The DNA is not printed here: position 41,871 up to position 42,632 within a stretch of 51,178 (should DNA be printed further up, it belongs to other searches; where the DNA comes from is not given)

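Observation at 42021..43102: Candidate new signalling defence pair: DAC-fold protein translationally coupled to a Cap15-like 2TM beta-barrel effector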

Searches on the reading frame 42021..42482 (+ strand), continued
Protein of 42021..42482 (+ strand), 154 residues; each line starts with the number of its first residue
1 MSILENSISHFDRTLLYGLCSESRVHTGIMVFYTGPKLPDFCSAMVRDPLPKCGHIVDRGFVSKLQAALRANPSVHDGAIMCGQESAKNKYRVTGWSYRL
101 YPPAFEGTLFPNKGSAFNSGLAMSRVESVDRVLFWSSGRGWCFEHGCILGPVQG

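Call 47: search_protein_families(library=pfam, proteins=[L004:1458-3173:-, L004:3199-4089:-, L004:6676-7623:+, L003:5842-6960:-, L001:9242-10162:+, L001:10182-10736:+], max_evalue=0.01)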
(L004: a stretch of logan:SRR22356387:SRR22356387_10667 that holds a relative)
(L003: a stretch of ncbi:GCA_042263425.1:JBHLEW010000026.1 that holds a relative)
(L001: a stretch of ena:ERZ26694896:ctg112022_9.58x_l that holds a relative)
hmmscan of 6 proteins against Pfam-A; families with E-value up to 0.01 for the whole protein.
L004:1458-3173:- (571 aa): 2 families
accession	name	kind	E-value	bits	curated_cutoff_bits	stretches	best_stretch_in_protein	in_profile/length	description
PF21752.2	DACNG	-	2e-51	175.3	27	1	9-215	1-208/208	Probable sensor domain DACNG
PF21750.2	DACNH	-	3.1e-22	78.9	27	1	228-323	2-102/107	Probable sensor domain DACNH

L004:3199-4089:- (296 aa): 2 families
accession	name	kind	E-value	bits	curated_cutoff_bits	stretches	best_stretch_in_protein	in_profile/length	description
PF18144.7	SMODS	-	0.0025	18.5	26.5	1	21-75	25-79/164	Second Messenger Oligonucleotide or Dinucleotide Synthetase domain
PF01909.29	NTP_transf_2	-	0.0072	17.1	21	0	42-81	14-52/93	Nucleotidyltransferase domain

L004:6676-7623:+ (315 aa): 2 families
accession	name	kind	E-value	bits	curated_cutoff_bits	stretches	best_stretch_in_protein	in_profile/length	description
PF21654.3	DncV-like_NTFase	-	6.5e-18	65.9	24.9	1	52-136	3-90/90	Cyclic GMP-AMP synthase DncV-like, nucleotidyltransferase domain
PF18144.7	SMODS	-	0.0024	18.5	26.5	1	24-171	22-164/164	Second Messenger Oligonucleotide or Dinucleotide Synthetase domain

L003:5842-6960:- (372 aa): 0 families

L001:9242-10162:+ (306 aa): 1 family
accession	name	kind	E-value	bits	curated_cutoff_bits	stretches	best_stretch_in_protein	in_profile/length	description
PF02518.31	HATPase_c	-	0.0016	19.3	26.4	1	159-261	8-93/111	Histidine kinase-, DNA gyrase B-, and HSP90-like ATPase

L001:10182-10736:+ (184 aa): 0 families

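Call 55: search_dna_similar(query=window:42021-42482:+, collection=plasmids, mode=protein, max_evalue=1, max_rows=30)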
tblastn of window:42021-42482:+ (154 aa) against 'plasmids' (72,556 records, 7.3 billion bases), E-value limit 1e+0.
Records with a match: 11; places in all: 11; records where one place covers at least 80% of the query: 2.
Best place of each record, by identity: <60% 11.
By first word of the organism name: Bradyrhizobium 9; Agrobacterium 1; Pukyongiella 1.
By predicted mobility (MOB-suite, as given by PLSDB): mobilizable 9; non-mobilizable 2.
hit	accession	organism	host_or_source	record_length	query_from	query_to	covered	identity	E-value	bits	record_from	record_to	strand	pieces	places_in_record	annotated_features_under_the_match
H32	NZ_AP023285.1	Agrobacterium vitis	Vitis vinifera,grapevine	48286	21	154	87%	40.3%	2e-20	93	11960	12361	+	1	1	none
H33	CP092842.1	Bradyrhizobium sp. 62B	Arachis hypogaea L.,cell ...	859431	29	148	78%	41.7%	1e-18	88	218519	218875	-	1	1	hypothetical protein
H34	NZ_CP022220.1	Bradyrhizobium guangxiense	peanut,cell culture,roots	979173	29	148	78%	41.7%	1e-18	88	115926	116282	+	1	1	hypothetical protein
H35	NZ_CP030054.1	Bradyrhizobium guangzhouense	Arachis hypogaea,Microbe,nodule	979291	29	148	78%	41.7%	1e-18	88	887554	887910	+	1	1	hypothetical protein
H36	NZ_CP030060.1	Bradyrhizobium sp. CCBAU 53351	Arachis hypogaea,Microbe,nodule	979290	29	148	78%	41.7%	1e-18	88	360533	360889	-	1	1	hypothetical protein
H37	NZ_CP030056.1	Bradyrhizobium sp. CCBAU 53340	Arachis hypogaea,Microbe,nodule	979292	29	148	78%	41.7%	1e-18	88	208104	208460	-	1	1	hypothetical protein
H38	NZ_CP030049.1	Bradyrhizobium sp. CCBAU 53338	Arachis hypogaea,Microbe,nodule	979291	29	148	78%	41.7%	1e-18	88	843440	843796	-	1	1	hypothetical protein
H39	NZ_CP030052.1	Bradyrhizobium guangdongense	peanut,cell culture,roots of peanut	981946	29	148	78%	41.7%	1e-18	88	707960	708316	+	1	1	hypothetical protein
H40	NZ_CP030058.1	Bradyrhizobium guangdongense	Arachis hypogaea,Microbe,nodule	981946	29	148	78%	41.7%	1e-18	88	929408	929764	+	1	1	hypothetical protein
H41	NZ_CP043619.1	Pukyongiella litopenaei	Penaeus vannamei (shrimp),cultured ...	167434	8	153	95%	33.1%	1e-14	77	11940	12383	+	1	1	hypothetical protein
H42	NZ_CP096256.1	Bradyrhizobium barranii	Glycine max cv. AC Glengarry,Cell ...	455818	29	136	70%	36.1%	7e-13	72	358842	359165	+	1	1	none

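Call 58: get_annotated_region(hit=H33, flank=7000)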
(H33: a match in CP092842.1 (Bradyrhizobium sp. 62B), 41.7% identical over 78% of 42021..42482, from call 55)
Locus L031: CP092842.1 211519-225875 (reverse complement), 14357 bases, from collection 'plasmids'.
description: Bradyrhizobium sp. 62B plasmid p1, complete sequence
organism: Bradyrhizobium sp. 62B (NCBI taxid 2898442)
taxonomy: Bacteria; Pseudomonadota; Alphaproteobacteria; Hyphomicrobiales; Nitrobacteraceae; Bradyrhizobium; Bradyrhizobium sp. 62B
host: -; source: Arachis hypogaea L.,cell culture,radical nodules from peanut plants; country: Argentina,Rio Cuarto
typing (MOB-suite, as given by PLSDB): mobilizable; relaxase MOBP
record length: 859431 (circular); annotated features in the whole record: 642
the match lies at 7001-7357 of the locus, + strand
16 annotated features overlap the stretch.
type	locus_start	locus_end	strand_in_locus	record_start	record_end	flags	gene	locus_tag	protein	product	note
CDS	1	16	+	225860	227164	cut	-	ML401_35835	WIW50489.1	IS701 family transposase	-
CDS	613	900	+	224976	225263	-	-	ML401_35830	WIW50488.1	hypothetical protein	-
CDS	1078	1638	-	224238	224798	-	-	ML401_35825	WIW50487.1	DUF6527 family protein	-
CDS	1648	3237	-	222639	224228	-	-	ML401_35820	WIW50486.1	hypothetical protein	-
CDS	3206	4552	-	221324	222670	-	-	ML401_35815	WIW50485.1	ThiF family adenylyltransferase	-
CDS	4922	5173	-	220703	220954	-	-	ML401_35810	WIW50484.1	multiubiquitin domain-containing protein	-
CDS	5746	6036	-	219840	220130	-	-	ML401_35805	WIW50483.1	WGR domain-containing protein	-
CDS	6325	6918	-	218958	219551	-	-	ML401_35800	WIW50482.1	hypothetical protein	-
CDS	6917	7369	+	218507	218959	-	-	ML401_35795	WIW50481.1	hypothetical protein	-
CDS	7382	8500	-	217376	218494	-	-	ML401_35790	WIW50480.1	hypothetical protein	-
CDS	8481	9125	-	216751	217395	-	-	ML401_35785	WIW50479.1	hypothetical protein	-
CDS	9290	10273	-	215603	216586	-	-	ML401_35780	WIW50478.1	CBASS cGAMP-activated phospholipase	-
CDS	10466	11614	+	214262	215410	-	-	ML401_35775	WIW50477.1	CBASS cGAMP synthase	-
CDS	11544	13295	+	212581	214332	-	-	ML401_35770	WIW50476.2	ThiF family adenylyltransferase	-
CDS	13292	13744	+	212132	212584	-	-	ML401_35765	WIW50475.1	Mov34/MPN/PAD-1 family protein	-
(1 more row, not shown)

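Call 59: get_annotated_region(hit=H32, flank=7000)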
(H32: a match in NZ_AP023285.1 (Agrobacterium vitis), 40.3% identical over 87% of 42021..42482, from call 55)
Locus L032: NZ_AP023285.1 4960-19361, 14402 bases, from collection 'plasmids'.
description: Agrobacterium vitis strain VAT03-9 plasmid pRvVAT039d, complete sequence
organism: Agrobacterium vitis (NCBI taxid 373)
taxonomy: Bacteria; Pseudomonadota; Alphaproteobacteria; Hyphomicrobiales; Rhizobiaceae; Agrobacterium; Agrobacterium vitis
host: -; source: Vitis vinifera,grapevine; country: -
typing (MOB-suite, as given by PLSDB): non-mobilizable; replicon rep_cluster_1775; mating-pair formation MPF_T
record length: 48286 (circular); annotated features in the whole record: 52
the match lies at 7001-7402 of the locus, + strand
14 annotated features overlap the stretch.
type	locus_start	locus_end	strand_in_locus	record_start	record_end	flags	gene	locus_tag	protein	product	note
CDS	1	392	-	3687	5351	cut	-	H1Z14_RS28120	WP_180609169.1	type IV secretory system conjugative DNA transfer family protein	-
CDS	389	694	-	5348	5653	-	-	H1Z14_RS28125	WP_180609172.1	mobilization protein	-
CDS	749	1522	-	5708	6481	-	-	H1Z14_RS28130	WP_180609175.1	YoaK family protein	-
CDS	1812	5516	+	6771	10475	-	traA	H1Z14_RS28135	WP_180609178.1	Ti-type conjugative transfer relaxase TraA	-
CDS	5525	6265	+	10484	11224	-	-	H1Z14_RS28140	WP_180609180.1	DUF6118 family protein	-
CDS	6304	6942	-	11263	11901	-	-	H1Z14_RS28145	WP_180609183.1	hypothetical protein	-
CDS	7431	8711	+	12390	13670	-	-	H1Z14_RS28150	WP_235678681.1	hypothetical protein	-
CDS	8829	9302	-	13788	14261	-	-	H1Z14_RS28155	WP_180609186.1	Mov34/MPN/PAD-1 family protein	-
CDS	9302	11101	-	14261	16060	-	-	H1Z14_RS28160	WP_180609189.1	ThiF family adenylyltransferase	-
CDS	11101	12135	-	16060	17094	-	-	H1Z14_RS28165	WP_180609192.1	cyclic GMP-AMP synthase DncV-like nucleotidyltransferase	-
CDS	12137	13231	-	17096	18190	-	-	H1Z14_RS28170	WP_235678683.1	patatin-like phospholipase family protein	-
CDS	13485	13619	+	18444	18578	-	-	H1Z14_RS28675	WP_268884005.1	hypothetical protein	-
CDS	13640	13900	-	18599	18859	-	-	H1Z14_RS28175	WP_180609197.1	hypothetical protein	-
CDS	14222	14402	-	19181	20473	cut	-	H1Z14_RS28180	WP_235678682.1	MFS transporter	GO:0055085 - transmembrane transport [Evidence IEA]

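Call 67: search_protein_families(library=padloc, proteins=[L017:11100-12212:+, L010:1198-2331:-, L016:8420-9301:+, L013:8724-9803:+, L012:12028-13323:-, L032:7431-8711:+, L001:9242-10162:+, L001:10182-10736:+], max_evalue=0.001)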
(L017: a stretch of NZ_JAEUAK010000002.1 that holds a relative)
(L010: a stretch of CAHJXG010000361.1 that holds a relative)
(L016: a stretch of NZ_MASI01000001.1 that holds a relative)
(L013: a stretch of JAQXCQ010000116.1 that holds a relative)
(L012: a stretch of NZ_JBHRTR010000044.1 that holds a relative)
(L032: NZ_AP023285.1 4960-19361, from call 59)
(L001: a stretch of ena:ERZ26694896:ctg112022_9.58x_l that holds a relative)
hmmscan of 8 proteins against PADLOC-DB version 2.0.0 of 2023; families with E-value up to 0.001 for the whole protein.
L017:11100-12212:+ (370 aa): 10 families
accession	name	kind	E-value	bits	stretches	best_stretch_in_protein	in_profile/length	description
PDLC00772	Cyclase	-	3.1e-129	429.2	1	2-350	1-354/375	oligonucleotide-cyclase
PDLC00807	Cyclase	-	4e-94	313.6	1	3-356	2-337/342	oligonucleotide-cyclase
PDLC00784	Cyclase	-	9.6e-67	223.7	1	2-347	1-347/351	oligonucleotide-cyclase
PDLC00794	Cyclase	-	6.2e-23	79.5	1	89-288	45-239/297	oligonucleotide-cyclase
PDLC00801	Cyclase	-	4e-20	70.2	1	93-286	50-237/295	oligonucleotide-cyclase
PDLC00788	Cyclase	-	1e-17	62.6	1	72-281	24-238/297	oligonucleotide-cyclase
PDLC00812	Cyclase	-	6.7e-13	46.1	1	89-277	88-283/352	oligonucleotide-cyclase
PDLC00789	Cyclase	-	9.6e-08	29.8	1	181-273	103-193/261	oligonucleotide-cyclase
PDLC00790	Cyclase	-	2.8e-05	21.6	1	57-113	45-99/310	oligonucleotide-cyclase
PDLC00776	Cyclase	-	0.00018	19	0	154-250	87-174/287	oligonucleotide-cyclase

L010:1198-2331:- (377 aa): 8 families
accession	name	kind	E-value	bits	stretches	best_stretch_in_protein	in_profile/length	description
PDLC00772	Cyclase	-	4.9e-150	497.6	1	1-372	1-374/375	oligonucleotide-cyclase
PDLC00807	Cyclase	-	2.7e-86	287.8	1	3-351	3-330/342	oligonucleotide-cyclase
PDLC00784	Cyclase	-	2.1e-63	212.7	1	33-349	21-347/351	oligonucleotide-cyclase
PDLC00788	Cyclase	-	1.1e-20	72.3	1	74-284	23-239/297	oligonucleotide-cyclase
PDLC00794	Cyclase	-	8.6e-18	62.6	1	90-322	42-270/297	oligonucleotide-cyclase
PDLC00801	Cyclase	-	2.5e-15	54.4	1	89-289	42-237/295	oligonucleotide-cyclase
PDLC00812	Cyclase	-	2.7e-11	40.8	1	87-278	82-282/352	oligonucleotide-cyclase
PDLC00789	Cyclase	-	2.7e-09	34.9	1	185-285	103-203/261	oligonucleotide-cyclase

L016:8420-9301:+ (293 aa): 13 families
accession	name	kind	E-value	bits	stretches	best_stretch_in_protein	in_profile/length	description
PDLC00788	Cyclase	-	1.3e-106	354.4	1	1-293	1-296/297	oligonucleotide-cyclase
PDLC00801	Cyclase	-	6.8e-57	190.9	1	5-290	6-291/295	oligonucleotide-cyclase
PDLC00794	Cyclase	-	2.7e-45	152.9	1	4-266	4-270/297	oligonucleotide-cyclase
PDLC00789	Cyclase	-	7.1e-33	112.2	1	96-277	65-248/261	oligonucleotide-cyclase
PDLC00812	Cyclase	-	2.9e-27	93.3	1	42-235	87-287/352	oligonucleotide-cyclase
PDLC00807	Cyclase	-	1e-17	62.3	1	44-236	79-263/342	oligonucleotide-cyclase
PDLC00772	Cyclase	-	1.9e-14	51.4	1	42-241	93-292/375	oligonucleotide-cyclase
PDLC00784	Cyclase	-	1.3e-11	42.4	1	42-245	75-292/351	oligonucleotide-cyclase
PDLC00809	Cyclase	-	2.6e-10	38.4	1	170-250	151-225/295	oligonucleotide-cyclase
PDLC00822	Cyclase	-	2.2e-08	31.8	0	20-70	24-77/375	oligonucleotide-cyclase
PDLC00786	Cyclase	-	1e-06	26.4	0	173-256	154-235/293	oligonucleotide-cyclase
PDLC00823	Cyclase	-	1.7e-06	25.9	1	166-249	138-213/285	oligonucleotide-cyclase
PDLC00796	Cyclase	-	7.2e-05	20.3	0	169-256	146-232/432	oligonucleotide-cyclase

L013:8724-9803:+ (359 aa): 13 families
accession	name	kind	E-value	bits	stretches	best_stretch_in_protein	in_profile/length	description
PDLC00801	Cyclase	-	5.4e-99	329.1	1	54-356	1-292/295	oligonucleotide-cyclase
PDLC00794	Cyclase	-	4.8e-69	230.9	1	58-356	4-293/297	oligonucleotide-cyclase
PDLC00788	Cyclase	-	4.4e-52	175.4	1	59-349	5-287/297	oligonucleotide-cyclase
PDLC00812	Cyclase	-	6.5e-37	125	1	55-357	44-350/352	oligonucleotide-cyclase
PDLC00789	Cyclase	-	2.4e-19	67.8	1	83-345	18-251/261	oligonucleotide-cyclase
PDLC00772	Cyclase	-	2.3e-13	47.8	1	84-302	79-291/375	oligonucleotide-cyclase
PDLC00807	Cyclase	-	1.8e-11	41.8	1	102-299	81-265/342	oligonucleotide-cyclase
PDLC00822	Cyclase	-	3.8e-08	31.1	1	69-125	16-76/375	oligonucleotide-cyclase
PDLC00773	Cyclase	-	4.1e-07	27.9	1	68-118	15-65/334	oligonucleotide-cyclase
PDLC00802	Cyclase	-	2.7e-05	21.6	0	253-317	208-267/332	oligonucleotide-cyclase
PDLC00809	Cyclase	-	6.3e-05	20.7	0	73-289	21-203/295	oligonucleotide-cyclase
PDLC00823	Cyclase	-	0.00033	18.4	1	81-300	26-204/285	oligonucleotide-cyclase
PDLC00810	Cyclase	-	0.00042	17.9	1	62-123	8-71/335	oligonucleotide-cyclase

L012:12028-13323:- (431 aa): 15 families
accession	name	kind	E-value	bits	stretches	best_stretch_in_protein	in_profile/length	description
PDLC00800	Cyclase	-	2.9e-146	486.1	1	23-427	10-419/420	oligonucleotide-cyclase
PDLC00813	Cyclase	-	4e-68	228.6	1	31-426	11-414/417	oligonucleotide-cyclase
PDLC00780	Cyclase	-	1.2e-43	147.7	1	30-424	9-386/388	oligonucleotide-cyclase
PDLC00815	Cyclase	-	2.1e-38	130.5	1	31-425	13-392/393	oligonucleotide-cyclase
PDLC00770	Cyclase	-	1.6e-34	117.7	1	31-381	9-365/509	oligonucleotide-cyclase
PDLC00816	Cyclase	-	2.9e-33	113.5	1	31-383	15-362/542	oligonucleotide-cyclase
PDLC00817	Cyclase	-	3e-21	74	1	33-424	25-418/419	oligonucleotide-cyclase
PDLC00798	Cyclase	-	1.9e-17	61.7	2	43-199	16-161/344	oligonucleotide-cyclase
PDLC00793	Cyclase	-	8.2e-14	49.6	1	42-198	16-161/462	oligonucleotide-cyclase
PDLC00797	Cyclase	-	1e-12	45.8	1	32-279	15-265/417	oligonucleotide-cyclase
PDLC00787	Cyclase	-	7.6e-11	39.9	1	72-198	45-163/333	oligonucleotide-cyclase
PDLC00795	Cyclase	-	1.4e-09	35.5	1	77-373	52-321/340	oligonucleotide-cyclase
PDLC00774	Cyclase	-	2.8e-08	31.3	1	77-372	52-289/316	oligonucleotide-cyclase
PDLC00773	Cyclase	-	2.1e-06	25.6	1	244-322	173-250/334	oligonucleotide-cyclase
PDLC00824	Cyclase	-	1.4e-05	22.1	1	241-318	189-265/466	oligonucleotide-cyclase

L032:7431-8711:+ (426 aa): 0 families

L001:9242-10162:+ (306 aa): 1 family
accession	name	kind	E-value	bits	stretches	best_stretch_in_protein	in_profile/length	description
PDLC02567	DrmA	-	8.1e-11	37.7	1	32-248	31-225/1750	DrmA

L001:10182-10736:+ (184 aa): 0 families

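Call 75: fold_search(model_id=the predicted structure, library=viral)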
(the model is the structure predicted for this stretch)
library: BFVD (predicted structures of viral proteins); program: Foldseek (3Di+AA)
matches with E <= 10: 310; with E <= 0.001: 0
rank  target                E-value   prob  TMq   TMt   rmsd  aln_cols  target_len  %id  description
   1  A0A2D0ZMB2            8.1e-02  0.18  0.24  0.24  12.9       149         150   15  Uncharacterized protein [Rhodococcus phage Trina]
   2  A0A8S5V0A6            3.3e-01  0.03  0.17  0.06  16.1       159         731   11  Uncharacterized protein [Siphoviridae sp. ctBeL15]
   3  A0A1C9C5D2            4.8e-01  0.11  0.26  0.24  14.3       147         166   10  Uncharacterized protein [Heterosigma akashiwo virus 01]
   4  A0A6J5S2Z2            5.8e-01  0.06  0.14  0.09  11.6       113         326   13  Portal vertex protein [uncultured Caudovirales phage]
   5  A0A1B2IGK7            6.6e-01  0.15  0.22  0.40   7.1        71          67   17  (no name in the UniProt tables at hand)
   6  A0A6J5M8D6            7.0e-01  0.08  0.22  0.17  12.0       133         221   10  Uncharacterized protein (Fragment) [uncultured Caudovirales phage]
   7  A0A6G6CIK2            7.9e-01  0.08  0.20  0.21  12.1       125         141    6  P8 protein [Yerba mate virus A]
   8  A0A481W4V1            7.9e-01  0.06  0.20  0.25  15.3       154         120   10  Uncharacterized protein [Pseudomonas phage Psa21]
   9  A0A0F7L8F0            9.0e-01  0.07  0.21  0.23  10.9        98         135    8  Uncharacterized protein [uncultured marine virus]
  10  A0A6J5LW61            1.0e+00  0.05  0.19  0.21  11.8       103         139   12  Uncharacterized protein [uncultured Caudovirales phage]
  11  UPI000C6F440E         1.0e+00  0.03  0.19  0.13  14.9       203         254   11  (no name look-up for this kind of identifier)
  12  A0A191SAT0            1.1e+00  0.08  0.23  0.19  10.1       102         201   10  (no name in the UniProt tables at hand)
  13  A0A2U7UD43            1.1e+00  0.04  0.20  0.18  14.4       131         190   10  DUF5860 domain-containing protein [Pandoravirus neocaledonia]
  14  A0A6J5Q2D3            1.2e+00  0.08  0.25  0.24   9.0        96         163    6  Uncharacterized protein [uncultured Caudovirales phage]
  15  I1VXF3                1.3e+00  0.10  0.18  0.17   5.0        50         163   18  (no name in the UniProt tables at hand)
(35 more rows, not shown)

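Call 83: search_protein_families(library=pfam, proteins=[L032:7431-8711:+], max_evalue=0.01)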
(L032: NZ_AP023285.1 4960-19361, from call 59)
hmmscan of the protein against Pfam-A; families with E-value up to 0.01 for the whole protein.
L032:7431-8711:+ (426 aa): 1 family
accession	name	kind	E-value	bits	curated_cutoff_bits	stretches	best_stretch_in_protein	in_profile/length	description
PF02457.21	DAC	-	0.00076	19.5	27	0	346-393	46-95/119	DisA bacterial checkpoint controller nucleotide-binding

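Call 89: search_protein_families(library=pfam, proteins=[L005:13551-13991:+, L005:14234-14761:+, L005:15088-16809:+, L006:13577-14533:-, L006:14814-15380:+, L027:10384-12108:+, L027:12117-12704:-, L020:10949-11482:+, L007:11703-12527:-, L024:10823-11923:-], max_evalue=0.01)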
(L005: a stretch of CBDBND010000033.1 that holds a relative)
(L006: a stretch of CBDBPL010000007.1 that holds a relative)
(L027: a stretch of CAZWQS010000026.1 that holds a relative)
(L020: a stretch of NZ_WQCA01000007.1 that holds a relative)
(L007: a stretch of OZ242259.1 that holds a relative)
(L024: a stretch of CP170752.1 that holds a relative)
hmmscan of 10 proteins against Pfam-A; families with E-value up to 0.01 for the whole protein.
L005:13551-13991:+ (146 aa): 1 family
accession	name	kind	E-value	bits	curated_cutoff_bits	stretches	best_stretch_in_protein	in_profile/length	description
PF22560.2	GMT-wHTH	-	5.3e-07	30.4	27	1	37-113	2-82/82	GMT-like wHTH domain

L005:14234-14761:+ (175 aa): 0 families

L005:15088-16809:+ (573 aa): 1 family
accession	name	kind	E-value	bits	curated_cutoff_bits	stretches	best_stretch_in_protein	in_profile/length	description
PF00873.25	ACR_tran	-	1.4e-101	341.3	28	1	6-542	3-551/1021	AcrB/AcrD/AcrF family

L006:13577-14533:- (318 aa): 4 families
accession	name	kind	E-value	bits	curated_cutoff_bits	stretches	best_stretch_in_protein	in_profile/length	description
PF00665.32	rve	-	3e-22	79.2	32.6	1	150-247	3-102/102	Integrase core domain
PF13276.12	HTH_21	-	4.4e-13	49.7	28.1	1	88-126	21-60/60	HTH-like domain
PF13683.12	rve_3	-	9.2e-11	41.8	26.5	1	240-302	6-67/67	Integrase core domain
PF13333.12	rve_2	-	1.9e-08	34.8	22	1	254-307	1-53/56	Integrase core domain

L006:14814-15380:+ (188 aa): 0 families

L027:10384-12108:+ (574 aa): 2 families
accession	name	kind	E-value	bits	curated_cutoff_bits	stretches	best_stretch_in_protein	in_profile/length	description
PF21752.2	DACNG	-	3.9e-46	158.1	27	1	10-216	1-208/208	Probable sensor domain DACNG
PF21750.2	DACNH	-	3.5e-18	65.9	27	1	232-329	3-104/107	Probable sensor domain DACNH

L027:12117-12704:- (195 aa): 1 family
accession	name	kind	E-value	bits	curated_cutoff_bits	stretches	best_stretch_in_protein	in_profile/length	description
PF02661.23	Fic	-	6.8e-12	46.5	24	1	55-147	1-92/93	Fic/DOC family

L020:10949-11482:+ (177 aa): 0 families

L007:11703-12527:- (274 aa): 14 families
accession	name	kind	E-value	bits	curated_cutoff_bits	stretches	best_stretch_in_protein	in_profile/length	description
PF01695.23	IstB_IS21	-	2.8e-78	263.2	24.1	1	15-250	2-237/238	IstB-like ATP binding protein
PF13481.12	AAA_25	-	1.2e-05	25.5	27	1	81-137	11-64/195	AAA domain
PF00308.24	Bac_DnaA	-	1.4e-05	25.8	23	1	108-206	37-138/162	Bacterial DnaA ATPAse domain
PF00004.35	AAA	-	1.5e-05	25.9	21.2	1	108-182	1-73/131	ATPase family associated with various cellular activities (AAA)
PF20720.3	nSTAND3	-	8e-05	22.8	27.2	1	101-148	13-61/155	Novel STAND NTPase 3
PF20030.5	bpMoxR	-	0.00068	19.2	27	0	88-128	15-54/205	MoxR domain in the MoxR-vWA-beta-propeller ternary systems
PF13191.12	AAA_16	-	0.0012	19.8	32.6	1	89-161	5-86/167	AAA ATPase domain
PF13604.12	AAA_30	-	0.0014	18.8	27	1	90-179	4-101/191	AAA domain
PF02562.22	PhoH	-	0.0019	18.2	27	1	102-134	16-48/205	PhoH-like protein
PF13401.12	AAA_22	-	0.0033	18.2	27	0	105-137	5-37/130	AAA domain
PF01656.29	CbiA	-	0.0055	17.1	25.4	0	115-136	9-30/125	CobQ/CobB/MinD/ParA nucleotide binding domain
PF13521.12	AAA_28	-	0.0057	17.3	27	0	108-151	2-50/164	AAA domain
PF05496.18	RuvB_N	-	0.006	16.8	27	0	105-179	33-97/159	Holliday junction DNA helicase RuvB P-loop domain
PF05729.18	NACHT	-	0.0063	16.8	26.7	0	108-133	3-28/167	NACHT domain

L024:10823-11923:- (366 aa): 0 families
